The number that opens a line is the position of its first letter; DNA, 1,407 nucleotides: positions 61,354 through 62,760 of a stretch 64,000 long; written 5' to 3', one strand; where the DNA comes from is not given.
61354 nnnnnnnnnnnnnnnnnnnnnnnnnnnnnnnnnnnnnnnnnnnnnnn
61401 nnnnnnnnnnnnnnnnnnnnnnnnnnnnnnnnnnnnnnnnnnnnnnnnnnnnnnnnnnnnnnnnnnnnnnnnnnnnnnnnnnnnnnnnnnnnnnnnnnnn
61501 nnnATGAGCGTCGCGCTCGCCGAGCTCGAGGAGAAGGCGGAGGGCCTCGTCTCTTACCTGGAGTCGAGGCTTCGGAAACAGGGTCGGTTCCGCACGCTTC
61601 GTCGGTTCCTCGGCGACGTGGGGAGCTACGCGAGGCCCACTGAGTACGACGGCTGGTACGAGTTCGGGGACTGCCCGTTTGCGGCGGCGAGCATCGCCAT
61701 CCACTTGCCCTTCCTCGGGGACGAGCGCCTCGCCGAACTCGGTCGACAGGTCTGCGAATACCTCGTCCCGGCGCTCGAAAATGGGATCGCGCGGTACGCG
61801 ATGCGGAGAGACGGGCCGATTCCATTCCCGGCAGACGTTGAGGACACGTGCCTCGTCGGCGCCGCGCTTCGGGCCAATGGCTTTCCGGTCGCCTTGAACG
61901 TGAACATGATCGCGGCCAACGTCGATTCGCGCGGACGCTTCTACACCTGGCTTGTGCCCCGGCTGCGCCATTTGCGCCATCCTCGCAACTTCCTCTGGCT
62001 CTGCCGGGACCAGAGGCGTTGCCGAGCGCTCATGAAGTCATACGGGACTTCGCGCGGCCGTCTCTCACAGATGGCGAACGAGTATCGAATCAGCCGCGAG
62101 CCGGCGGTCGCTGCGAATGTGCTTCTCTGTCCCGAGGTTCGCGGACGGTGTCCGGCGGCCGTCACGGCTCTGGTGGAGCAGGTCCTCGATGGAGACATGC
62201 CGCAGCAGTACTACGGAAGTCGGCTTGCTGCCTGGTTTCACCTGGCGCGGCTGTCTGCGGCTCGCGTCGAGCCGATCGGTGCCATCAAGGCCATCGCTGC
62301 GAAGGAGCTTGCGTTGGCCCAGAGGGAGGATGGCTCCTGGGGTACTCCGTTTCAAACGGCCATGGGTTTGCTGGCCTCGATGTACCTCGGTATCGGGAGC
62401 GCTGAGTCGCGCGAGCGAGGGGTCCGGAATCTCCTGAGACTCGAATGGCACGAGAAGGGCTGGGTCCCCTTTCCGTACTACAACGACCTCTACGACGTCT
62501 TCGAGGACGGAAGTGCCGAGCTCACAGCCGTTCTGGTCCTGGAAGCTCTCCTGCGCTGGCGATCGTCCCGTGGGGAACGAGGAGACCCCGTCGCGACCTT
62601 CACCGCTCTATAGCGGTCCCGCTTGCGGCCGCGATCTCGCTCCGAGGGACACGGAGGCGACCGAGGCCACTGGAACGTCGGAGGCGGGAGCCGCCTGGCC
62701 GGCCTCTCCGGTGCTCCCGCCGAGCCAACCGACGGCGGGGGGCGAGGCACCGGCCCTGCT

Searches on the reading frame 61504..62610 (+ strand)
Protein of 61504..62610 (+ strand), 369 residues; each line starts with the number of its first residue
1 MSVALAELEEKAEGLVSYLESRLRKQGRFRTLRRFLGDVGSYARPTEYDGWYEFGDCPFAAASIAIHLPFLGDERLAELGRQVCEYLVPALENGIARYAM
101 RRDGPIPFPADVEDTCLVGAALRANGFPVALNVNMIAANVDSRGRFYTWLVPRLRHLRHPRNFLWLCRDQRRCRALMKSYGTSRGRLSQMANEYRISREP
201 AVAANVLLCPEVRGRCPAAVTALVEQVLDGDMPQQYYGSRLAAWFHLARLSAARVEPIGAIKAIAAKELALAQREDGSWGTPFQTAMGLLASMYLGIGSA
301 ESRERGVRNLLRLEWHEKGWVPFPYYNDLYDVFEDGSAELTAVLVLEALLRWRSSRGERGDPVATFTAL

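Call 46: search_solved_structures(query=window:61504-62610:+, max_evalue=10, show_alignments=2)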
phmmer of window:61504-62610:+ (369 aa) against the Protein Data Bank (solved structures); distinct sequences matched with E-value up to 10: 3.
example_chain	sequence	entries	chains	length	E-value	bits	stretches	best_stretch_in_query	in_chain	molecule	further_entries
2sqc_A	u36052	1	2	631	0.64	12.3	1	242-296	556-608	SQUALENE-HOPENE CYCLASE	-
3sqc_A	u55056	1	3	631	0.64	12.3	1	242-296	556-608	SQUALENE--HOPENE CYCLASE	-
1gsz_A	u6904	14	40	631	0.64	12.3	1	242-296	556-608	SQUALENE--HOPENE CYCLASE | SQUALENE-HOPENE CYCLASE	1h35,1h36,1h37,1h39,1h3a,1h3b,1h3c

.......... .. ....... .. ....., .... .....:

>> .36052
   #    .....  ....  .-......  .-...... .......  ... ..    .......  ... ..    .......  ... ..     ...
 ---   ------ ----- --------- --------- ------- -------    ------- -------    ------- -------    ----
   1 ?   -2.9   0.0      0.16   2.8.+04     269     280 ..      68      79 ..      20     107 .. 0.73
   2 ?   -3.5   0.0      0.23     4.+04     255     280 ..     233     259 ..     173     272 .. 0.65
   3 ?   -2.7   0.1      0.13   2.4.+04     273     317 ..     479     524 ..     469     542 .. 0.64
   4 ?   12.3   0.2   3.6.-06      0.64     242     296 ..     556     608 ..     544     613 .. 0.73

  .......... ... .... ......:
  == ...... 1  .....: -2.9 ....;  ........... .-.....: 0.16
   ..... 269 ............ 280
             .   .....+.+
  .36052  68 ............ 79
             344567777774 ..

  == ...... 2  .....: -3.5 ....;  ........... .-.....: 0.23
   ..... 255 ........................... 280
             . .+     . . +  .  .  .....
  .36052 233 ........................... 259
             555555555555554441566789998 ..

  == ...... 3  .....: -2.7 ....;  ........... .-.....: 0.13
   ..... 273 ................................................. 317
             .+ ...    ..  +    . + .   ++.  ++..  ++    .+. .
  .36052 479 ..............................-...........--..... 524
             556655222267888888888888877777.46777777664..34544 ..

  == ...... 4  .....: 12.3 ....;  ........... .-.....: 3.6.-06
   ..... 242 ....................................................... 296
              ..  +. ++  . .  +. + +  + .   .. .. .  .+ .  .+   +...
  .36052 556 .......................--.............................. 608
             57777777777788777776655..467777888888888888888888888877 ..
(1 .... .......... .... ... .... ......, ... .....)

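Call 47: find_homologous_proteins(query=window:61504-62610:+, max_evalue=0.00001)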
Query window:61504-62610:+ (369 aa): 5 proteins with E <= 0.00001 among 8000 candidates.
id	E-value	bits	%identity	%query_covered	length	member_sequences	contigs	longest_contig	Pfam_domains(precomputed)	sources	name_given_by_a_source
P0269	7.2e-248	840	100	100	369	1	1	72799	-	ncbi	-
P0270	6.2e-84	300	42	97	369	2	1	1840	-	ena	-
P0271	2.7e-81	292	40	96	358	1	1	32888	-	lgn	-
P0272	6.2e-77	277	41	94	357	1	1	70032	-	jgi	jgi:hypothetical protein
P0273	6.7e-76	274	41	95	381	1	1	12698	-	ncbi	-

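Call 57: predict_structure(alignment_id=A4)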
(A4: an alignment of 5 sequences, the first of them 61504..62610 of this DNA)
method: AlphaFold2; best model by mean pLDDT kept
length: 369 residues; sequences in the alignment: 5
mean_pLDDT: 74.5   pTM: 0.80
mean pLDDT of the five models: 74.5, 74.1, 72.6, 65.4, 62.3
residues with pLDDT >= 90: 44; 70-90: 207; 50-70: 76; < 50: 42
segments of 3 or more residues with pLDDT < 50: 93-110, 153-162, 360-369
pLDDT, mean of each block of 10 residues (from residue 1): 78 88 83 74 75 75 83 81 83 46 36 71 78 74 78 49 51 58 68 72 81 82 89 72 87 84 91 92 91 90 92 64 64 78 90 72 35
secondary structure, 60 per line:
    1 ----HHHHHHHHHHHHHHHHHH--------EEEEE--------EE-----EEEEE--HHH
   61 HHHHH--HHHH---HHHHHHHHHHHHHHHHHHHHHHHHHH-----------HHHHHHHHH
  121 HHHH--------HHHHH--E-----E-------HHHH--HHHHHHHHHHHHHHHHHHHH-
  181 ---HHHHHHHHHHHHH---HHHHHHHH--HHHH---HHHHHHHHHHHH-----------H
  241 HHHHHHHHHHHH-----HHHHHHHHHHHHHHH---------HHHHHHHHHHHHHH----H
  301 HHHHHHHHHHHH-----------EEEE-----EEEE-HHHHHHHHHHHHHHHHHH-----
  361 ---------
elements in order: H5-22 E31-35 E51-55 H58-65 H68-71 H75-100 H112-124 H133-137 H154-157 H160-179 H184-196 H200-207 H210-213 H217-228 H240-252 H258-272 H282-295 H300-312 E324-327 E333-336 H338-355

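Call 62: fold_search(model_id=the predicted structure, library=pdb)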
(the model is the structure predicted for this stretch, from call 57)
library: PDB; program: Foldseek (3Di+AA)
matches with E <= 10: 283; with E <= 0.001: 36
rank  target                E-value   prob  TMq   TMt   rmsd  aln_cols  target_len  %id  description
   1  8pak_A                4.5e-08  1.00  0.60  0.63   6.5       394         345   18  Crystal Structure of a Squalene-Hopene Cyclase from Cystobacter fuscus (released 2024-06-26)
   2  9mlo_A                8.5e-08  1.00  0.62  0.47   5.4       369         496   17  Drimenol Synthase - Farnesyl Thiol Complex (released 2025-07-16)
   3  9m7f_B                8.9e-08  1.00  0.65  0.47   4.5       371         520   16  Crystal structure of AsDMS D333N mutant in complex with farnesyl pyrophosphate (released 2025-09-10)
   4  9m7f_A                8.9e-08  1.00  0.63  0.47   4.4       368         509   17  Crystal structure of AsDMS D333N mutant in complex with farnesyl pyrophosphate (released 2025-09-10)
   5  9m7d_B                1.1e-07  1.00  0.64  0.48   4.6       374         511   16  Crystal structure of AsDMS D333N mutant (released 2025-09-10)
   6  9mlo_B                1.2e-07  1.00  0.63  0.48   5.1       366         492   17  Drimenol Synthase - Farnesyl Thiol Complex (released 2025-07-16)
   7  9m7e_A                1.4e-07  1.00  0.64  0.47   4.6       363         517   16  Crystal structure of AsDMS D333N mutant in complex with drimenyl phosphate (released 2025-09-10)
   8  9mhs_A                1.4e-07  1.00  0.62  0.49   4.8       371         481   16  Drimenol synthase (released 2025-07-16)
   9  9m7e_B                2.1e-07  1.00  0.66  0.49   4.2       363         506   16  Crystal structure of AsDMS D333N mutant in complex with drimenyl phosphate (released 2025-09-10)
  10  9m7d_A                2.4e-07  1.00  0.64  0.47   4.7       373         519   15  Crystal structure of AsDMS D333N mutant (released 2025-09-10)
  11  8pak_B                2.6e-07  1.00  0.61  0.64   5.8       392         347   17  Crystal Structure of a Squalene-Hopene Cyclase from Cystobacter fuscus (released 2024-06-26)
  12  9mhs_B                1.8e-06  1.00  0.64  0.48   4.5       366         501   17  Drimenol synthase (released 2025-07-16)
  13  6sbg                  1.8e-06  1.00  0.60  0.62   6.2       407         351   13  Structure of type II terpene cyclase MstE_R337A from Scytonema in complex with geranylgeranyl dihydroxybenzoate (substra (released 2020-07-15)
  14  6sbf                  2.6e-06  1.00  0.61  0.64   5.9       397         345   14  Structure of type II terpene cyclase MstE_Y157F from Scytonema (apo) (released 2020-07-15)
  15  6sbc                  3.6e-06  1.00  0.60  0.63   6.0       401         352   13  Structure of type II terpene cyclase MstE from Scytonema in complex with farnesyl dihydroxybenzoate (released 2020-07-15)
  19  5bp8                  6.1e-06  1.00  0.50  0.37   4.9       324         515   18  ent-Copalyl diphosphate synthase from Streptomyces platensis (released 2015-06-10)
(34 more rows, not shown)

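Call 64: find_related_loci(query=A4, collection=metagenome_contigs, flank=10000)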
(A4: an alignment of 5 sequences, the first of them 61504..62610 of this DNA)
Query A4 (369 aa) in metagenome_contigs; peptide patterns used: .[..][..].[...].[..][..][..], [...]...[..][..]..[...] (x = any residue, [..] = any of these).
124 stretches matched a pattern; 3 encode a relative of the query (tblastn E <= 1e-3); 3 distinct loci.
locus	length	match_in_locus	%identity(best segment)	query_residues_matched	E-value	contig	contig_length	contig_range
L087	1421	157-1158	25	7-353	4e-19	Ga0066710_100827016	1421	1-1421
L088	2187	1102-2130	23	3-352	3e-13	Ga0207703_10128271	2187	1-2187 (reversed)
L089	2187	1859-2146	30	59-153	1e-9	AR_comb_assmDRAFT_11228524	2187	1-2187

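Call 65: find_encoding_contigs(protein=P0272, flank=10000, max_places=1)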
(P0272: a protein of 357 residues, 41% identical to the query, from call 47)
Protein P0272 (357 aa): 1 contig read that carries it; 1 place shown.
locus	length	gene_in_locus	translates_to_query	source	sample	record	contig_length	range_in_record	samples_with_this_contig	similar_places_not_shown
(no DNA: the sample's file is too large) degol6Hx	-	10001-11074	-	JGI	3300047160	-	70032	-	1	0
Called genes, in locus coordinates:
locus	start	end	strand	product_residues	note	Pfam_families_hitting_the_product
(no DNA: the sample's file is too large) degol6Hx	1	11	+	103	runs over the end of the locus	-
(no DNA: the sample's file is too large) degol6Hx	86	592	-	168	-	PF01883:FeS_assembly_P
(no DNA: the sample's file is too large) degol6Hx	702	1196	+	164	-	PF01894:YjbQ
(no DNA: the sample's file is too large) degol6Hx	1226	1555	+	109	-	PF01521:Fe-S_biosyn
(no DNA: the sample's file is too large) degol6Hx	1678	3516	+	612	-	PF13667:ThiC-associated, PF01964:ThiC_Rad_SAM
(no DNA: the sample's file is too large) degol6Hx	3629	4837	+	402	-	PF05977:MFS_3, PF07690:MFS_1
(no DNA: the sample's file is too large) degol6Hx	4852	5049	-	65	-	PF27253:AF_1253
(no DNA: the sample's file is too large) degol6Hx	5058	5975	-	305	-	PF00132:Hexapep (faint), PF14602:Hexapep_2 (faint)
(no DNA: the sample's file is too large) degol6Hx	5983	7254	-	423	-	PF00364:Biotin_lipoyl, PF25997:BSH_YhbJ (faint), PF25919:BSH_CusB (faint), PF02817:E3_binding, PF00198:2-oxoacid_dh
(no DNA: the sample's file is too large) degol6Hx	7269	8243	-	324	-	PF02779:Transket_pyr, PF02780:Transketolase_C, PF17147:PFOR_II (weak)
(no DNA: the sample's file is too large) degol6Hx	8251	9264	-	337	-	PF00676:E1_dh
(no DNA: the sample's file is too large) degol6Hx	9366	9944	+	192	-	PF17784:Sulfotransfer_4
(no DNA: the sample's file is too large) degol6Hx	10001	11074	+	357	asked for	-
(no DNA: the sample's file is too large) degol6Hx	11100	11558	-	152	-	-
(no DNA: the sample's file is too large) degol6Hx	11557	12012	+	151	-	-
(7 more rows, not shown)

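Call 66: find_encoding_contigs(protein=P0271, flank=10000, max_places=1)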
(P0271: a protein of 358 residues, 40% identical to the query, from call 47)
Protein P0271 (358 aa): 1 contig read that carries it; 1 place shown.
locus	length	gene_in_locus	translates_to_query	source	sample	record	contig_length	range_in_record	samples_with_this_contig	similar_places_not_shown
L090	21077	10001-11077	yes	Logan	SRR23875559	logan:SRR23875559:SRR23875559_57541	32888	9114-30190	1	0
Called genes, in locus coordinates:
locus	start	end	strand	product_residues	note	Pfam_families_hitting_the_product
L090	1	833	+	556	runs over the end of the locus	PF13231:PMT_2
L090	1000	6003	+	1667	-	PF20703:nSTAND1, PF25172:Beta-prop_WDR3_2nd, PF23381:Beta-prop_IFT122_1st, PF23414:Beta-prop_EML_2, PF24814:WD40_Prp19, PF24817:WD40_WDHD1_1st, PF25173:Beta-prop_WDR3_1st, PF25174:Beta-prop_THOC3, +107 more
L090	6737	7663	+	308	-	PF01061:ABC2_membrane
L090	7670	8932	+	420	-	PF00005:ABC_tran, PF14524:Wzt_C (faint)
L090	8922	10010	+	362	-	PF01040:UbiA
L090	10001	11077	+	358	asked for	-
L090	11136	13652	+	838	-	PF02310:B12-binding (weak), PF04055:Radical_SAM, PF13469:Sulfotransfer_3 (faint)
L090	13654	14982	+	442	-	PF13439:Glyco_transf_4 (weak), PF13579:Glyco_trans_4_4 (faint), PF00534:Glycos_transf_1, PF13692:Glyco_trans_1_4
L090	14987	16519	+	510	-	PF13469:Sulfotransfer_3 (faint)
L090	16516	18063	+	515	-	PF04055:Radical_SAM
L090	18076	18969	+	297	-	PF00685:Sulfotransfer_1, PF13469:Sulfotransfer_3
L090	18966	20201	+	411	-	PF00534:Glycos_transf_1, PF13692:Glyco_trans_1_4, PF13524:Glyco_trans_1_2 (weak)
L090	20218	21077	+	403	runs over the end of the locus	PF13439:Glyco_transf_4, PF13579:Glyco_trans_4_4, PF00534:Glycos_transf_1, PF13692:Glyco_trans_1_4, PF13524:Glyco_trans_1_2 (weak)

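Call 71: search_protein_families(library=pfam, proteins=[window:61504-62610:+], max_evalue=1)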
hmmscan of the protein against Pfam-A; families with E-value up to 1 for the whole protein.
window:61504-62610:+ (369 aa): 0 families
